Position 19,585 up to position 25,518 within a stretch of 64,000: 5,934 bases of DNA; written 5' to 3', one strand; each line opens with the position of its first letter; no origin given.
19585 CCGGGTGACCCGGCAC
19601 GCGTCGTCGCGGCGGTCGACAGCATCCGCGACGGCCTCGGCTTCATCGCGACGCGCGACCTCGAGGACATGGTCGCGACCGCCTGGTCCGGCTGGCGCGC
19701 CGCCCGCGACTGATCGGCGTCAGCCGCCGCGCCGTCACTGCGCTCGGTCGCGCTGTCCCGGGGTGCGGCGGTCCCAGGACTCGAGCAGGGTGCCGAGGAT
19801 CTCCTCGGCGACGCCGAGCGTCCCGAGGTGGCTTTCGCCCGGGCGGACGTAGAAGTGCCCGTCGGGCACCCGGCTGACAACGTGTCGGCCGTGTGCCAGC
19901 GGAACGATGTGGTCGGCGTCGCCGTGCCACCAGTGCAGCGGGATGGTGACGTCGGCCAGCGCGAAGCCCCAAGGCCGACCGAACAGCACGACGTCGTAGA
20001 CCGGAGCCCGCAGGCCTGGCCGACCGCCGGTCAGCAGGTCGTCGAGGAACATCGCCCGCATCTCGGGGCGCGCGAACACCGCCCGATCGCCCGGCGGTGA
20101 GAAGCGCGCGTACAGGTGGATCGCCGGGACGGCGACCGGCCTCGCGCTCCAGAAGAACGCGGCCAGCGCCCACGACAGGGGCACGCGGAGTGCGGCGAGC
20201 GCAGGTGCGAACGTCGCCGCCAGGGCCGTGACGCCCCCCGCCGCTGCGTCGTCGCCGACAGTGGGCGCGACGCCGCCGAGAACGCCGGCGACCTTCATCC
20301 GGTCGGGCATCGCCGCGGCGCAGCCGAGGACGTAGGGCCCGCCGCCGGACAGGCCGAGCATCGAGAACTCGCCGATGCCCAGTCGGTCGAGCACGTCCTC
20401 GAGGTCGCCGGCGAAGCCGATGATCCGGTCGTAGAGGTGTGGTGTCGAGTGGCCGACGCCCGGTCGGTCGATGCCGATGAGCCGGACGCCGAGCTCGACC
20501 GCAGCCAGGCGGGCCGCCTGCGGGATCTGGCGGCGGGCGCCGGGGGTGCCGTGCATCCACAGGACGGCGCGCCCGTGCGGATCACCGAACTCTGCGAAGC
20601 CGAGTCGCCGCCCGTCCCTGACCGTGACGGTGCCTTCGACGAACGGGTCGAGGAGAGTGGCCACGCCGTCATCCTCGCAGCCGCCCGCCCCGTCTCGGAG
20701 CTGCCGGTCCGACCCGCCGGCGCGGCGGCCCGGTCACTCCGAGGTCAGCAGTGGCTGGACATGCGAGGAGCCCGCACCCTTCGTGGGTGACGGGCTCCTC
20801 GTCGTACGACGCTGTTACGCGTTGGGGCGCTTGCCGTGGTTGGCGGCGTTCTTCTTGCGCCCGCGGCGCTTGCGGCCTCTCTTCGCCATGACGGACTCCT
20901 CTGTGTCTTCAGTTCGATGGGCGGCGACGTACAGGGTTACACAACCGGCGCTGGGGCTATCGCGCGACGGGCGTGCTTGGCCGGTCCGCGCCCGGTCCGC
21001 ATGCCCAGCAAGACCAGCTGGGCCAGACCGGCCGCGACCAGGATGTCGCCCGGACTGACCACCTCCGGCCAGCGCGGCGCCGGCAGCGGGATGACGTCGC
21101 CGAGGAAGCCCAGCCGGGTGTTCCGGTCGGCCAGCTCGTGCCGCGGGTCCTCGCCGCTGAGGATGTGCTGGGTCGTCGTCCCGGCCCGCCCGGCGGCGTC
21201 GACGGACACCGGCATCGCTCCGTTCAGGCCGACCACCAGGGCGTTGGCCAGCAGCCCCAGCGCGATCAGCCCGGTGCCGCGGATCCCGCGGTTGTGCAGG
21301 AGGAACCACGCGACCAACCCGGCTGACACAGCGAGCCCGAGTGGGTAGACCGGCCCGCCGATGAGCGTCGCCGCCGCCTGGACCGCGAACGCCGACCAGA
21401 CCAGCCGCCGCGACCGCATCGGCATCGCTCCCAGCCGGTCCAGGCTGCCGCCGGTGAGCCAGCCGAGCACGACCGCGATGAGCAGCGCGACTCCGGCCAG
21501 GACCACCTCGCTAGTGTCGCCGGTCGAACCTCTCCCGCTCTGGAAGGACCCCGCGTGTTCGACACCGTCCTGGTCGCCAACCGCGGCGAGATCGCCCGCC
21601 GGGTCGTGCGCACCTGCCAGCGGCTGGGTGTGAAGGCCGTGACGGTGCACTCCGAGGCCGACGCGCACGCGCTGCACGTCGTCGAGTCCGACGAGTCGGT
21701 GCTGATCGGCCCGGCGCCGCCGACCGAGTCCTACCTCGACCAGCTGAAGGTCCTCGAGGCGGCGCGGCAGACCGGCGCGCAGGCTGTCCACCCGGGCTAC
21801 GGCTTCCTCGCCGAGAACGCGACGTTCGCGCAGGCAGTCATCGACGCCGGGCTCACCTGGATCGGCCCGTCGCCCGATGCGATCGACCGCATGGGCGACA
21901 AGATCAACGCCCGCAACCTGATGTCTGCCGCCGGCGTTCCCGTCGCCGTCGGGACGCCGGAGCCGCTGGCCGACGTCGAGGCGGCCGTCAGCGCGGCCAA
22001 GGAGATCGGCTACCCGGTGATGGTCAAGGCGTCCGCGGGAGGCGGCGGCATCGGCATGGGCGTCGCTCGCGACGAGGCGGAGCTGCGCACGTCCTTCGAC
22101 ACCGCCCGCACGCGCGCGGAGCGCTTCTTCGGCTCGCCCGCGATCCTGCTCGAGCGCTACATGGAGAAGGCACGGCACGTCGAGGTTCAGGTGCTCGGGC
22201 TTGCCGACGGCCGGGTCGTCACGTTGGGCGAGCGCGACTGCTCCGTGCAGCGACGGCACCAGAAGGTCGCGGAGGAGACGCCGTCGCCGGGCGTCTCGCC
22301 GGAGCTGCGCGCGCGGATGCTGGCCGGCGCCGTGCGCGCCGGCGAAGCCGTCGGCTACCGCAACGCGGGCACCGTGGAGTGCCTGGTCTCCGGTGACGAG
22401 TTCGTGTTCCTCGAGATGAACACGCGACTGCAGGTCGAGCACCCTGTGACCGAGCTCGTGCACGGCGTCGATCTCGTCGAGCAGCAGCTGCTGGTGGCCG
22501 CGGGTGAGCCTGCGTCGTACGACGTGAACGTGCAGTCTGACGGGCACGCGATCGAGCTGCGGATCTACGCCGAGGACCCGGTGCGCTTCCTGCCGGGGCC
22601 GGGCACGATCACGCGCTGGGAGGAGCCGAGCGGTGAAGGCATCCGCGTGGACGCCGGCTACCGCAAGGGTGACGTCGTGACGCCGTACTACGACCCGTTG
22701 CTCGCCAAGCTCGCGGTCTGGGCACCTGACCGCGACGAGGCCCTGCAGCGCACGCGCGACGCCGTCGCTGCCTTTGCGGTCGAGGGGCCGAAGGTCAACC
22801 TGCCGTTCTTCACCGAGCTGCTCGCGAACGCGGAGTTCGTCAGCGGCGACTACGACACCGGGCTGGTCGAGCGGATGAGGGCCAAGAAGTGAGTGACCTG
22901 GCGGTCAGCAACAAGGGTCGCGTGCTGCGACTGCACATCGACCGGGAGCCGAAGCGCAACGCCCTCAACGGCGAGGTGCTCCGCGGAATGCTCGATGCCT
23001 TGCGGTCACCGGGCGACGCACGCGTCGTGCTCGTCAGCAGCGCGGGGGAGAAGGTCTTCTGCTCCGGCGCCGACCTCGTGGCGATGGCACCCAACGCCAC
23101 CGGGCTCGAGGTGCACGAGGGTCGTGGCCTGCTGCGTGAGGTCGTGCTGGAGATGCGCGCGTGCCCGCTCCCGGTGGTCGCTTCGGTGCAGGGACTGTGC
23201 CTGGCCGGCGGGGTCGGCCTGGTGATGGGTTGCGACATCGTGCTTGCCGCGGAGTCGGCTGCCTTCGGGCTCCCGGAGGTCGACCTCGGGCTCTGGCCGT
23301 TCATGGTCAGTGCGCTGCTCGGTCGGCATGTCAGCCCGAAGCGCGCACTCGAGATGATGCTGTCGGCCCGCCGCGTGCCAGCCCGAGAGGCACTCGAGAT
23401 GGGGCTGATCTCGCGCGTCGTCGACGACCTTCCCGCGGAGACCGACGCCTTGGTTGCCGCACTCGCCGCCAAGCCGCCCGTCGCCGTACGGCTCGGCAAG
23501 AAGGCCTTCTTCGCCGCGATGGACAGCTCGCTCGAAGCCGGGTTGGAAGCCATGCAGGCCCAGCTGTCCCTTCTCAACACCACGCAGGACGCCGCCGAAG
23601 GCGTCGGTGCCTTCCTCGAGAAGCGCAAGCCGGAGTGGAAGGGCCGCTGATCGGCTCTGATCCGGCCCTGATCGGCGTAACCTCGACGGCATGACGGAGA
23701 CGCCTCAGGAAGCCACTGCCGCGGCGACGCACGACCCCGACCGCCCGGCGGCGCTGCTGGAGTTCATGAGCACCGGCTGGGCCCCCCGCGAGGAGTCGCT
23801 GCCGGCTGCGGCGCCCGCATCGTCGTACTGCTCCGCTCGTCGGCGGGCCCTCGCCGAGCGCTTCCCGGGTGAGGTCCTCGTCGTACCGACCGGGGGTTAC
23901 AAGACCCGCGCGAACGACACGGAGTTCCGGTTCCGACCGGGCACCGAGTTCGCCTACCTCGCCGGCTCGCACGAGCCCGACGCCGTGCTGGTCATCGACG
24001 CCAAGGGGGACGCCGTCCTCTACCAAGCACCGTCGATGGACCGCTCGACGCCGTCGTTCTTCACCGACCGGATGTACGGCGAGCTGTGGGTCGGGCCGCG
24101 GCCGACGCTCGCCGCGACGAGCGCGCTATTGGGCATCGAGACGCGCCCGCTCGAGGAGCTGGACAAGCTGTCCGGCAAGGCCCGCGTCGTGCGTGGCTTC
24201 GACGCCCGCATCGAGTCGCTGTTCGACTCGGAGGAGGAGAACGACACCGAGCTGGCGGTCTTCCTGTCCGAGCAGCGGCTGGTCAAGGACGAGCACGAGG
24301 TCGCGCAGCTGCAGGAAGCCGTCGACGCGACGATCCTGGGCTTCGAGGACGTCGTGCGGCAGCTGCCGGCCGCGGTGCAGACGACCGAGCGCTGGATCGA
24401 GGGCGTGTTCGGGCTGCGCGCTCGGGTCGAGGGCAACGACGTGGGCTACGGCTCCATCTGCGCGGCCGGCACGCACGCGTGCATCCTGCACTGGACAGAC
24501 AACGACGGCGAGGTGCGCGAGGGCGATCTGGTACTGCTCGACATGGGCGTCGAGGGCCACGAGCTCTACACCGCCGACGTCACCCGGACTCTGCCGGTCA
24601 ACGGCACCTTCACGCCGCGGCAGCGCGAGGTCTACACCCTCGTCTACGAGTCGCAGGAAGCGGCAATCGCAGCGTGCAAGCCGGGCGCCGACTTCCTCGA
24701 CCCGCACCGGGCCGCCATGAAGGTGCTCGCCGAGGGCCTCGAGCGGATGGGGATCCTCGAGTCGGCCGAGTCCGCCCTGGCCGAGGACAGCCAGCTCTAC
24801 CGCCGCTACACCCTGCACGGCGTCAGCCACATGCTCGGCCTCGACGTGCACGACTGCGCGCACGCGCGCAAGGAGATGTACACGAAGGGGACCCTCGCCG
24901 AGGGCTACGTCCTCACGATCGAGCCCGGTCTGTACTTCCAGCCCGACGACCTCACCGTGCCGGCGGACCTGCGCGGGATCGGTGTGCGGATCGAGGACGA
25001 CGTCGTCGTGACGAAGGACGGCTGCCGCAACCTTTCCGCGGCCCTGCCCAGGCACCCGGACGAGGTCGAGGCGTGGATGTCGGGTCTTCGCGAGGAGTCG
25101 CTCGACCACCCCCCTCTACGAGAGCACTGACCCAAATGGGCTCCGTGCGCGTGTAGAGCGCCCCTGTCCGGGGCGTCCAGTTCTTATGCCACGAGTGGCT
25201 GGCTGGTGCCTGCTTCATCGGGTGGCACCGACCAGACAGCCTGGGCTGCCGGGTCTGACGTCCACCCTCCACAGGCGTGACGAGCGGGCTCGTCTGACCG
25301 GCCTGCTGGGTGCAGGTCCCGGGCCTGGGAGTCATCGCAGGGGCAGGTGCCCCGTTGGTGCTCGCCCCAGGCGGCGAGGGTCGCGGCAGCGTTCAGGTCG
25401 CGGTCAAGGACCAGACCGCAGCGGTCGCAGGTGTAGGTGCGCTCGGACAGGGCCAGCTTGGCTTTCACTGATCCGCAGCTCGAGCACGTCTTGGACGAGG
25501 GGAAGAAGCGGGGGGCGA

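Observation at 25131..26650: Solo TnpB (RNA-guided nuclease) element inserted between pepP and the TB7.3-like biotinyl-protein gene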

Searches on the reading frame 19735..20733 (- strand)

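Call 68: search_protein_families(library=pfam, max_evalue=0.00001, proteins=[window:19735-20733:-])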
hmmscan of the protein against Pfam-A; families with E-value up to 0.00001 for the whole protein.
window:19735-20733:- (332 aa): 2 families
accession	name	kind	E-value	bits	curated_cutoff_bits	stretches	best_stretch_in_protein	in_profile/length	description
PF00561.26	Abhydrolase_1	-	5.4e-11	43.1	25.8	1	57-302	3-238/245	alpha/beta hydrolase fold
PF12146.15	Hydrolase_4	-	9.6e-07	28.8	27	1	73-302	24-232/239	Serine aminopeptidase, S33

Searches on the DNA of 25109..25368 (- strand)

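Call 35: search_dna_similar(query=window:25109-25368:-, collection=plasmids, mode=distant, max_rows=30)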
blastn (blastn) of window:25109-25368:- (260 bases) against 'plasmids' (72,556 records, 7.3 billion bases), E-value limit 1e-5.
No match.
